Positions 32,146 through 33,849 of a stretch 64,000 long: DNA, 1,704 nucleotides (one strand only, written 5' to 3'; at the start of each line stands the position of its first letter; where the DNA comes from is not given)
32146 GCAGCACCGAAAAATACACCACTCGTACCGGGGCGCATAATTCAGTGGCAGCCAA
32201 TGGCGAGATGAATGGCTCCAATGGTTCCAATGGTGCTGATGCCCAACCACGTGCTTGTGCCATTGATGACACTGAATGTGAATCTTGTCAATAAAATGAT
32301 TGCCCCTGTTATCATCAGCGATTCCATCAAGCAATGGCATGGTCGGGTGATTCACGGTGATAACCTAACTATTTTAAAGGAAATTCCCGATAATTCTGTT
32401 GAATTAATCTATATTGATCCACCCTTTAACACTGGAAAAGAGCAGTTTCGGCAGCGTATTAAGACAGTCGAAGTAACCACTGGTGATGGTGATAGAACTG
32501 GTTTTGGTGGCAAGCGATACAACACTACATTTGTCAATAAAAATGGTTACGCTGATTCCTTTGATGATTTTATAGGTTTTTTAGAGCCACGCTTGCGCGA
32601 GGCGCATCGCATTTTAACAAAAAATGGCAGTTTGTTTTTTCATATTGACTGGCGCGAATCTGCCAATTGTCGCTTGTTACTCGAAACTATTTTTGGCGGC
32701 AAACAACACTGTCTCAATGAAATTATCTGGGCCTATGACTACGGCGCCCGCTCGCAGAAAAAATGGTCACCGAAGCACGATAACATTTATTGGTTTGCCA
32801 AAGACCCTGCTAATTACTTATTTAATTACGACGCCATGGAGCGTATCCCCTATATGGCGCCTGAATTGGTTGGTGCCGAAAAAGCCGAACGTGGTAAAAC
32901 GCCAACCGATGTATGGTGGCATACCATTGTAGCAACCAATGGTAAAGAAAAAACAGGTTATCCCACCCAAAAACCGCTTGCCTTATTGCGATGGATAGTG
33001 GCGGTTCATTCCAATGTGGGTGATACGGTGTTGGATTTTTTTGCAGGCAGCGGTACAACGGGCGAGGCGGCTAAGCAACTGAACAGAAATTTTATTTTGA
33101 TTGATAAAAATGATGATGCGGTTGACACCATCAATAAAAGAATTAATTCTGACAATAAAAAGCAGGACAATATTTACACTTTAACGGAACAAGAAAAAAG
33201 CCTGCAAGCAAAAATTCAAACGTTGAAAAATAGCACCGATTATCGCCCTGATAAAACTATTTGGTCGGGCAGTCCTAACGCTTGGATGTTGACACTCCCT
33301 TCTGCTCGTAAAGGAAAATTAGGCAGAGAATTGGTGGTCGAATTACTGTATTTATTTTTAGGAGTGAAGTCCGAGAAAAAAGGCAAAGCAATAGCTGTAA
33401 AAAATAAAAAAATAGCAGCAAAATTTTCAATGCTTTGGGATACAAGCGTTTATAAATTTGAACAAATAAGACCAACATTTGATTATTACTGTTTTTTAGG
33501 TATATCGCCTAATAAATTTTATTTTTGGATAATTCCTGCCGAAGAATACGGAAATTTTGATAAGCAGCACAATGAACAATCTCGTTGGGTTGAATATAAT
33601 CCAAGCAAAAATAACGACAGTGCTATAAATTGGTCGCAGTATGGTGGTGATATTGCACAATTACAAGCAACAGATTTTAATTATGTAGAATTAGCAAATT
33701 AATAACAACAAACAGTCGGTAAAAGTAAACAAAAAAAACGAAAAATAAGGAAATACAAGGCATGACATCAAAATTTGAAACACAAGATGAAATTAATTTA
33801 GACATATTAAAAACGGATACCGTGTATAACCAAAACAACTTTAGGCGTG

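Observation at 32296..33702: Orphan beta-class DNA methyltransferase with unknown C-terminal domain inserted between nrdA and nrdB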

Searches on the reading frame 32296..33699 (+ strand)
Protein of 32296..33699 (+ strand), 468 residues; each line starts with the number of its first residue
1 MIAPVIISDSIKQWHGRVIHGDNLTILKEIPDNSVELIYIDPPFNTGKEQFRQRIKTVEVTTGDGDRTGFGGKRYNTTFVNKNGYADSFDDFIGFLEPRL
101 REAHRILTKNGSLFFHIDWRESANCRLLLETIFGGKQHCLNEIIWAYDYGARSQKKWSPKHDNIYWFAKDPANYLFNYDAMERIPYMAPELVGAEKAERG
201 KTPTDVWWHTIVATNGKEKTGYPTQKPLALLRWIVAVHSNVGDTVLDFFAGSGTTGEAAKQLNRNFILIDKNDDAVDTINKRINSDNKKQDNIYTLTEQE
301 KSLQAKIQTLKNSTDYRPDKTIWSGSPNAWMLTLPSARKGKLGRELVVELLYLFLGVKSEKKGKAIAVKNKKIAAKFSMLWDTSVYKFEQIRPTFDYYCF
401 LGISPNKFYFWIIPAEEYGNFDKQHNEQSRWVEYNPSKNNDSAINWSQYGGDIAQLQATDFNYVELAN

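Call 4: search_protein_families(library=pfam, proteins=[window:32296-33699:+], max_evalue=0.01)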
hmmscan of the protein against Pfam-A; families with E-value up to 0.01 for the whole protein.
window:32296-33699:+ (468 aa): 4 families
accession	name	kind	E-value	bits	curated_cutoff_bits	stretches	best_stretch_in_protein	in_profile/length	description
PF01555.25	N6_N4_Mtase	-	2.8e-51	175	26.7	1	35-281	1-221/221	DNA methylase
PF03602.21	Cons_hypoth95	-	1.4e-08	35.1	24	1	242-301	42-101/182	Conserved hypothetical protein 95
PF02086.21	MethyltransfD12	-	3.2e-06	27.5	22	1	229-301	7-79/253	D12 class N6 adenine-specific DNA methyltransferase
PF05175.20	MTS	-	0.00095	19.3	23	0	240-290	30-82/170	Methyltransferase small domain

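Call 6: search_protein_families(library=ncbifam, proteins=[window:32296-33699:+], max_evalue=1)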
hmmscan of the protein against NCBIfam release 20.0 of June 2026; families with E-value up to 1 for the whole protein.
window:32296-33699:+ (468 aa): 6 families
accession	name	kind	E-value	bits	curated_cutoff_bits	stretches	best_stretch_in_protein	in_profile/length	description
NF008572.0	PRK11524.1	equivalog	6.1e-37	127.3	292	2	88-307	55-278/294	adenine-specific DNA-methyltransferase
NF050803.1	DnaMtaseCcrMCaul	equivalog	1.9e-27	96.1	830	1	16-302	4-266/350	adenine-specific DNA-methyltransferase CcrM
NF010253.0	PRK13699.1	subfamily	4.6e-12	46.1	244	2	219-275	141-197/226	DNA methyltransferase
TIGR00095.1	TIGR00095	equivalog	2.7e-05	23.9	117.5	2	242-305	53-117/194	16S rRNA (guanine(966)-N(2))-methyltransferase RsmD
NF008157.0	PRK10909.1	equivalog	0.014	15.2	302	0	12-47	100-134/199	16S rRNA (guanine(966)-N(2))-methyltransferase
TIGR04474.1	tcm_partner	subfamily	0.26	11.2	53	0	260-310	65-122/263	three-Cys-motif partner protein TcmP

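Call 7: search_protein_families(library=padloc, proteins=[window:32296-33699:+], max_evalue=1)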
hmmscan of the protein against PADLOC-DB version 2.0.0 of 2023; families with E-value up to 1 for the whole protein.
window:32296-33699:+ (468 aa): 73 families (the best 25 are shown)
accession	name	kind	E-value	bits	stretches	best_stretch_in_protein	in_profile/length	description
PDLC03300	MTase_II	-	9.5e-122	403.8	1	17-295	13-289/302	Type II methyltransferase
PDLC03299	MTase_II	-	2.6e-51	172.9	2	82-300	52-275/296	Type II methyltransferase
PDLC03371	MTase_II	-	8.4e-51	171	1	12-289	7-258/260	Type II methyltransferase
PDLC03339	MTase_II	-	1.7e-48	163.3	2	17-177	5-143/399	Type II methyltransferase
PDLC03354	MTase_II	-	1.3e-34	117.9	2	198-290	302-389/425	Type II methyltransferase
PDLC03634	MTase_III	-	3.5e-33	113.4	2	18-175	97-255/621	Type III methyltransferase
PDLC03636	MTase_III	-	8.5e-32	108.6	3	187-284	300-406/575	Type III methyltransferase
PDLC03327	MTase_II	-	1.1e-31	108.3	2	87-272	76-273/319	Type II methyltransferase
PDLC03216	MTase_II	-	3.4e-31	106.5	1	11-308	7-281/364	Type II methyltransferase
PDLC03644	MTase_III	-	1.2e-30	104.8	2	17-172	40-189/542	Type III methyltransferase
PDLC03633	MTase_III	-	3.4e-29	100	1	18-284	80-354/616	Type III methyltransferase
PDLC03641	MTase_III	-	3.9e-29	99.7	2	14-172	103-264/657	Type III methyltransferase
PDLC03738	oMTase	-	4.6e-29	99.3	1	6-319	11-302/376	orphan methyltransferase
PDLC03320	MTase_II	-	1.7e-28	97.6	2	88-288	75-279/289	Type II methyltransferase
PDLC03635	MTase_III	-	5e-28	96.2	3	199-273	486-562/708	Type III methyltransferase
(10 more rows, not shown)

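Call 8: search_solved_structures(query=window:32296-33699:+, max_evalue=0.01, show_alignments=2)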
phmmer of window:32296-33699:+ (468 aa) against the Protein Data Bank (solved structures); distinct sequences matched with E-value up to 0.01: 15.
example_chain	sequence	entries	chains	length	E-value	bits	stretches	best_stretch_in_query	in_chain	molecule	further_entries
1nw8_A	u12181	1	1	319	5e-31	111.2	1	87-271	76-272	MODIFICATION METHYLASE RSRI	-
1eg2_A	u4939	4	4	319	5.3e-31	111.1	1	87-271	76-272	MODIFICATION METHYLASE RSRI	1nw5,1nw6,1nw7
9c3u_A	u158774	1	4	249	6.9e-20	74.4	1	88-284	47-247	Methyltransferase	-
8urk_A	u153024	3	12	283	9.6e-20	74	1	88-284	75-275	Methyltransferase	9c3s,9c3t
6pbd_A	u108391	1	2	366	1.7e-17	66.6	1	17-282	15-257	Modification methylase CcrMI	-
6k0w_B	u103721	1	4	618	9.1e-17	64.2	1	13-170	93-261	Adenine specific DNA methyltransferase (Mod)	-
1g60_A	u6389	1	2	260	1.3e-16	63.6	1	87-284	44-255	Adenine-specific Methyltransferase MboIIA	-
5hek_A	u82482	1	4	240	1.7e-16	63.3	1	214-284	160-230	Adenine specific DNA methyltransferase (DpnA)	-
5hfj_A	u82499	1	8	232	1.9e-16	63.1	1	214-284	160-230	Adenine specific DNA methyltransferase (DpnA)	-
4zcf_A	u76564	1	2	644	3.4e-15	59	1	17-168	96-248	Restriction endonuclease EcoP15I, modification subunit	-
7dsu_A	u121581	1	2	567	4e-12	48.8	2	221-265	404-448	Mbo45V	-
8s9n_A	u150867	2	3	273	2.8e-08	36.2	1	219-283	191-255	DNA cytosine-N4 methyltransferase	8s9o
8s9m_A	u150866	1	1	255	7.6e-08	34.7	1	22-283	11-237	DNA cytosine-N4 methyltransferase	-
2zie_A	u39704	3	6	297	5.8e-05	25.2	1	215-266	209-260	Putative modification methylase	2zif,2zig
1boo_A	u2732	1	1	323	0.00018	23.6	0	221-291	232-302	PROTEIN (N-4 CYTOSINE-SPECIFIC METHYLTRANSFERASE PVU II)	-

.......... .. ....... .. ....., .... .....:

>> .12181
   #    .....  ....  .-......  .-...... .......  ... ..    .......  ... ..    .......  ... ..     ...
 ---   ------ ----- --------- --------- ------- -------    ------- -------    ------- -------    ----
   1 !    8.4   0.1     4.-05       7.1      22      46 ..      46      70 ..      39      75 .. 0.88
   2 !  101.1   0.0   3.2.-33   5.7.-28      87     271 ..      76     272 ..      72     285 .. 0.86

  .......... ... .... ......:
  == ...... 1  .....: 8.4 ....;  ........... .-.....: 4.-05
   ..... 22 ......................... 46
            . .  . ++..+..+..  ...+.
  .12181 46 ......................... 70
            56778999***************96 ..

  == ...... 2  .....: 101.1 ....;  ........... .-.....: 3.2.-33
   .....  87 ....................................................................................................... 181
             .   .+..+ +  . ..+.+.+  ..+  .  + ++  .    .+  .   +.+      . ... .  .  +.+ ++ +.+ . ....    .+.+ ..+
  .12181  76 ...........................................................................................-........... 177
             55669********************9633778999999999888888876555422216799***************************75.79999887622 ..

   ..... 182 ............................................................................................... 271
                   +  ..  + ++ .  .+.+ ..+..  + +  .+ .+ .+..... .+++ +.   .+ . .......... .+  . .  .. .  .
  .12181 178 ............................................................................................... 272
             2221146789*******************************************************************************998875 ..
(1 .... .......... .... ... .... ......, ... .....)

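Call 33: find_homologous_proteins(query=window:32296-33699:+, max_evalue=1e-20)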
Query window:32296-33699:+ (468 aa): 8000 proteins with E <= 1e-20 among 8000 candidates; the best 120 are listed.
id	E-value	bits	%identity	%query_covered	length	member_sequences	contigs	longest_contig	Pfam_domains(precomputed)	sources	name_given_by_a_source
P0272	0.0e+0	1099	100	100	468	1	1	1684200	PF03602.22,PF02086.22,PF01555.25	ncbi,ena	-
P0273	8.1e-164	564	54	97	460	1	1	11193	PF03602.22,PF01555.25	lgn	-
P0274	2.3e-156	539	52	96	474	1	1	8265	PF03602.22,PF01555.25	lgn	-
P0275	4.2e-153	529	54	95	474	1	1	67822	PF03602.22,PF01555.25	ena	-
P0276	3.6e-152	526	53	97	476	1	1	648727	PF03602.22,PF02086.22,PF01555.25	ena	-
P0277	2.5e-145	503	53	90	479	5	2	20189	PF03602.22,PF01555.25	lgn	-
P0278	2.4e-142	493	53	90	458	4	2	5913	PF03602.22,PF01555.25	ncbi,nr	ncbi:MAG: site-specific DNA-methyltransferase [Gammaproteobacteria bacterium]|nr:site-specific DNA-m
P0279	1.6e-141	490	52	94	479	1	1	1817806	PF03602.22,PF01555.25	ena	-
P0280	8.5e-139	481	53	90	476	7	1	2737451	PF05175.21,PF03602.22,PF02086.22,PF01555.25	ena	-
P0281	3.9e-138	479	53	88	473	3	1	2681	PF03602.22,PF01555.25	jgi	-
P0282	2.0e-135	470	50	90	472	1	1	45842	PF03602.22,PF01555.25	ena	-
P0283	1.8e-132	461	68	62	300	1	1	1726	PF03602.22,PF01555.25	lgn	-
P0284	3.9e-132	460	50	91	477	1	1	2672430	PF03602.22,PF02086.22,PF01555.25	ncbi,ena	-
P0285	9.8e-131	455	72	57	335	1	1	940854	PF03602.22,PF01555.25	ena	-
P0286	2.4e-130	454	72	57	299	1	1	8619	PF03602.22,PF01555.25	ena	-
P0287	1.4e-129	451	70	57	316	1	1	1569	PF03602.22,PF01555.25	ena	-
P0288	1.9e-129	451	71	57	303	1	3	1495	PF03602.22,PF01555.25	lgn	-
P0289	5.0e-129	449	71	57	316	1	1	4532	PF03602.22,PF01555.25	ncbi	-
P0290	7.2e-128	445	68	59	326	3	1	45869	PF03602.22,PF01555.25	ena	-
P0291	1.1e-127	445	68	58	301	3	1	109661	PF03602.22,PF01555.25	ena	-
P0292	3.9e-127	443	68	57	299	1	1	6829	PF03602.22,PF01555.25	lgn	-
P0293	1.1e-126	442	67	58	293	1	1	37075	PF03602.22,PF02086.22,PF01555.25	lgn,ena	-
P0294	1.5e-126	441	67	58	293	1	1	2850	PF03602.22,PF02086.22,PF01555.25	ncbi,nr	ncbi:MAG: site-specific DNA-methyltransferase [Proteobacteria bacterium]|nr:site-specific DNA-methyl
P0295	2.3e-126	441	67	58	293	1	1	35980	PF03602.22,PF02086.22,PF01555.25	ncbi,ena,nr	ncbi:MAG: site-specific DNA-methyltransferase [Proteobacteria bacterium]|nr:site-specific DNA-methyl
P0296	2.4e-126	440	67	58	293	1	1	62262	PF03602.22,PF02086.22,PF01555.25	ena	-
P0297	4.3e-126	440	69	59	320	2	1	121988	PF03602.22,PF01555.25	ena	-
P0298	4.6e-126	439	54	79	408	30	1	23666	PF01555.25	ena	-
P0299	4.9e-126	439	69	58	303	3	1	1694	PF03602.22,PF01555.25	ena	-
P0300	6.8e-126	439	68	61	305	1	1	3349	PF03602.22,PF01555.25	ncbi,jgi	-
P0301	8.0e-126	439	70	57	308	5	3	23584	PF03602.22,PF01555.25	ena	-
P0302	8.6e-126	439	70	57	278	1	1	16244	PF03602.22,PF01555.25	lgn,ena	-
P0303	8.8e-126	439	71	57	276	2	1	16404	PF03602.22,PF01555.25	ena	-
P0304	1.0e-125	438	68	59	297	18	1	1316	PF03602.22,PF01555.25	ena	-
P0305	1.0e-125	438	61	66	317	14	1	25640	PF03602.22,PF01555.25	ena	-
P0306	1.4e-125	438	70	57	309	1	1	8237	PF03602.22,PF01555.25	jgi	-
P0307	3.0e-125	437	67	59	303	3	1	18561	PF03602.22,PF01555.25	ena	-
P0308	3.2e-125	437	68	57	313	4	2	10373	PF03602.22,PF01555.25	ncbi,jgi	-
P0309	6.1e-125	436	68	57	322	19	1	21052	PF03602.22,PF01555.25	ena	-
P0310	9.2e-125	435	66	59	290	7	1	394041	PF03602.22,PF01555.25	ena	-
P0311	1.7e-124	434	69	57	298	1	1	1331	PF03602.22,PF01555.25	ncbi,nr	ncbi:MAG: site-specific DNA-methyltransferase [Gammaproteobacteria bacterium]|nr:site-specific DNA-m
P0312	1.7e-124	434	68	58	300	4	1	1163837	PF03602.22,PF01555.25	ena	-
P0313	5.2e-124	433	64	64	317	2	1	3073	PF03602.22,PF02086.22,PF01555.25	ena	-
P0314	5.8e-124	433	64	62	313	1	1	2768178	PF03602.22,PF01555.25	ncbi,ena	-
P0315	6.0e-124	433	66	59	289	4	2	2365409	PF03602.22,PF01555.25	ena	-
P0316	6.7e-124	432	63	64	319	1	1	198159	PF03602.22,PF01555.25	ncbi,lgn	-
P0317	8.0e-124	432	63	63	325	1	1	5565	PF03602.22,PF01555.25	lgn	-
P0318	1.6e-123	431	67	58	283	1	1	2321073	PF03602.22,PF01555.25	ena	-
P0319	2.1e-123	431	68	58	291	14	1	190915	PF03602.22,PF01555.25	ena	-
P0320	3.0e-123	430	64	64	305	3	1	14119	PF03602.22,PF01555.25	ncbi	ncbi:MAG: DNA-methyltransferase [Gammaproteobacteria bacterium]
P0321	4.4e-123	430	71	54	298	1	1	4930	PF03602.22,PF01555.25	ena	-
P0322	7.5e-123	429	64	60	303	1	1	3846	PF03602.22,PF01555.25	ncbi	-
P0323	1.1e-122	428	67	57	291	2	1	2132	PF03602.22,PF01555.25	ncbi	-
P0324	2.4e-122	427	64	62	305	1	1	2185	PF03602.22,PF01555.25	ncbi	-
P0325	3.4e-122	427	66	58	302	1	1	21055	PF05175.21,PF03602.22,PF01555.25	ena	-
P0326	4.6e-122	426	46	87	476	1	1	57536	PF03602.22,PF01555.25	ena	-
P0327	4.9e-122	426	67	60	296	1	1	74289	PF03602.22,PF01555.25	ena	-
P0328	7.1e-122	426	66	58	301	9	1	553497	PF03602.22,PF01555.25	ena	-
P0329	1.2e-121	425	66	58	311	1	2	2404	PF03602.22,PF01555.25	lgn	-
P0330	2.3e-121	424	67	58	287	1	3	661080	PF05175.21,PF03602.22,PF01555.25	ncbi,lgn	-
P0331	2.3e-121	424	65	60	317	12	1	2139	PF03602.22,PF01555.25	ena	-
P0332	2.7e-121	424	66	58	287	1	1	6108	PF05175.21,PF03602.22,PF01555.25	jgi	jgi:site-specific DNA-methyltransferase (adenine-specific)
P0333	6.4e-121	423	67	57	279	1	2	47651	PF03602.22,PF02086.22,PF01555.25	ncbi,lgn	ncbi:MAG: DNA-methyltransferase [Gammaproteobacteria bacterium]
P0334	9.1e-121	422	64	61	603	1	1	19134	PF13653.13,PF03602.22,PF03009.24,PF01555.25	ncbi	-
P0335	1.5e-120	421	69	57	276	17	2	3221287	PF03602.22,PF02086.22,PF01555.25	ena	-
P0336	1.6e-120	421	64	60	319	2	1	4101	PF03602.22,PF02086.22,PF01555.25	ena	-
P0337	1.7e-120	421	67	58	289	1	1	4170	PF03602.22,PF01555.25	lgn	-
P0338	2.0e-120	421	67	58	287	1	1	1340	PF05175.21,PF03602.22,PF01555.25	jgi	jgi:site-specific DNA-methyltransferase (adenine-specific)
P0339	4.7e-120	420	64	59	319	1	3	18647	PF03602.22,PF01555.25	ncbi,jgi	-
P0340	1.3e-119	418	47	88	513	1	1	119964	PF03602.22,PF01555.25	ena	-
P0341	1.4e-119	418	66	57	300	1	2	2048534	PF03602.22,PF01555.25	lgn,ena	-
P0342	1.7e-119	418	66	57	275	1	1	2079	PF03602.22,PF01555.25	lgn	-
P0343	1.8e-119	418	66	58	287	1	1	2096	PF05175.21,PF03602.22,PF01555.25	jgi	jgi:site-specific DNA-methyltransferase (adenine-specific)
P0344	3.2e-119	417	66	57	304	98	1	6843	PF03602.22,PF01555.25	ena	-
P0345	3.3e-119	417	66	58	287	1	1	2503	PF05175.21,PF03602.22,PF01555.25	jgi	jgi:site-specific DNA-methyltransferase (adenine-specific)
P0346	5.6e-119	416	67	57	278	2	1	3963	PF03602.22,PF01555.25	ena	-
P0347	6.2e-119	416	65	59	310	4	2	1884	PF03602.22,PF01555.25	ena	-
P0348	6.5e-119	416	66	57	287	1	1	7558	PF03602.22,PF01555.25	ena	-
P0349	7.2e-119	416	66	58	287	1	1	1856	PF05175.21,PF03602.22,PF01555.25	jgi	jgi:site-specific DNA-methyltransferase (adenine-specific)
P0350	7.2e-119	416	66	58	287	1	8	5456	PF05175.21,PF03602.22,PF01555.25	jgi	jgi:site-specific DNA-methyltransferase (adenine-specific)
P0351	9.3e-119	415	66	57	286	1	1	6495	PF03602.22,PF01555.25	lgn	-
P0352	1.2e-118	415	66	57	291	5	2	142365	PF03602.22,PF01555.25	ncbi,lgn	-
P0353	1.2e-118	415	65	57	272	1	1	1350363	PF03602.22,PF01555.25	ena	-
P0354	1.6e-118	415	48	85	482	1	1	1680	PF05175.21,PF03602.22,PF01555.25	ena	-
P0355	3.9e-118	413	63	57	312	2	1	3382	PF03602.22,PF01555.25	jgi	-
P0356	5.2e-118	413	67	57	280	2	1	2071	PF03602.22,PF01555.25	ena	-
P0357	9.5e-118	412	66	57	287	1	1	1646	PF03602.22,PF01555.25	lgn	-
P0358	1.0e-117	412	63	60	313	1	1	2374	PF03602.22,PF01555.25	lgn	-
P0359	1.0e-117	412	67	57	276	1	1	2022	PF13847.13,PF03602.22,PF02086.22,PF01555.25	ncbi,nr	ncbi:MAG: site-specific DNA-methyltransferase [Chloroflexi bacterium]|nr:site-specific DNA-methyltra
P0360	1.6e-117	411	67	57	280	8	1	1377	PF03602.22,PF01555.25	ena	-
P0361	1.6e-117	411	66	55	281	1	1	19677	PF03602.22,PF01555.25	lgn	-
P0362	2.0e-117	411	66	57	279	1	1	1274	PF03602.22,PF01555.25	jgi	jgi:site-specific DNA-methyltransferase (adenine-specific)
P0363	3.0e-117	410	66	57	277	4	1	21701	PF03602.22,PF01555.25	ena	-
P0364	3.8e-117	410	67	57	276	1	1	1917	PF13847.13,PF05175.21,PF03602.22,PF02086.22,PF01555.25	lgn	-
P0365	7.8e-117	409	65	57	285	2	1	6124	PF03602.22,PF01555.25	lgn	-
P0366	8.8e-117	409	65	58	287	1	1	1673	PF03602.22,PF01555.25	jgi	jgi:site-specific DNA-methyltransferase (adenine-specific)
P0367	2.9e-116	407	66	57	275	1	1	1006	PF03602.22,PF01555.25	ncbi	-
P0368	3.0e-116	407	64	58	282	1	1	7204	PF03602.22,PF01555.25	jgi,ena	-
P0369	3.4e-116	407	64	59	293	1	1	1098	PF03602.22,PF01555.25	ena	-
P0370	3.8e-116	407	65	58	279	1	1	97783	PF13847.13,PF03602.22,PF01555.25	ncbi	-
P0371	4.0e-116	407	64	58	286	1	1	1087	PF03602.22,PF01555.25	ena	-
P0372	4.3e-116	407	65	57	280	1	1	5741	PF03602.22,PF01555.25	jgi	jgi:site-specific DNA-methyltransferase (adenine-specific)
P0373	4.3e-116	407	65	57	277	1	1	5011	PF03602.22,PF01555.25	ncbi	-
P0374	4.5e-116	407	63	62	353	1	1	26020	PF03602.22,PF01555.25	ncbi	ncbi:MAG: site-specific DNA-methyltransferase [Gammaproteobacteria bacterium]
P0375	5.1e-116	406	66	57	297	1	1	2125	PF03602.22,PF01555.25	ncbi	-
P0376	5.4e-116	406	65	57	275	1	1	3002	PF03602.22,PF01555.25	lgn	-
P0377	8.3e-116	406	66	57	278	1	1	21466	PF03602.22,PF01555.25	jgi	-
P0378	9.0e-116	406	65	57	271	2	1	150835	PF03602.22,PF01555.25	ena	-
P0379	9.3e-116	406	65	57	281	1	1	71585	PF03602.22,PF01555.25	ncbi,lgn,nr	ncbi:MAG: site-specific DNA-methyltransferase [Anaerolineae bacterium]|nr:site-specific DNA-methyltr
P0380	9.9e-116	405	66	57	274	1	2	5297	PF13847.13,PF03602.22,PF02086.22,PF01555.25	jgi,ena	-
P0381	1.0e-115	405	65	58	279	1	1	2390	PF13847.13,PF03602.22,PF01555.25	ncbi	-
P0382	1.4e-115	405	66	57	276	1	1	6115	PF03602.22,PF02086.22,PF01555.25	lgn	-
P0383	1.5e-115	405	65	57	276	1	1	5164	PF03602.22,PF01555.25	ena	-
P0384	1.5e-115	405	64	57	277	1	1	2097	PF03602.22,PF01555.25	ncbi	-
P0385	1.6e-115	405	65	57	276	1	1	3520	PF03602.22,PF01555.25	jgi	-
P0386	1.6e-115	405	65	57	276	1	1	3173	PF03602.22,PF02086.22,PF01555.25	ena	-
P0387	1.7e-115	405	65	57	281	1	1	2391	PF03602.22,PF01555.25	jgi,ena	-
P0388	2.0e-115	404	66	57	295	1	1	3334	PF03602.22,PF01555.25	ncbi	-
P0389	2.1e-115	404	63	58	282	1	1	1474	PF03602.22,PF01555.25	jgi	-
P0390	2.1e-115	404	63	57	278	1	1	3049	PF03602.22,PF01555.25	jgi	jgi:site-specific DNA-methyltransferase (adenine-specific)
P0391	2.3e-115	404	65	57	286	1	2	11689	PF03602.22,PF01555.25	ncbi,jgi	jgi:site-specific DNA-methyltransferase (adenine-specific)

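Call 34: find_encoding_contigs(protein=P0272, flank=3000, max_places=3)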
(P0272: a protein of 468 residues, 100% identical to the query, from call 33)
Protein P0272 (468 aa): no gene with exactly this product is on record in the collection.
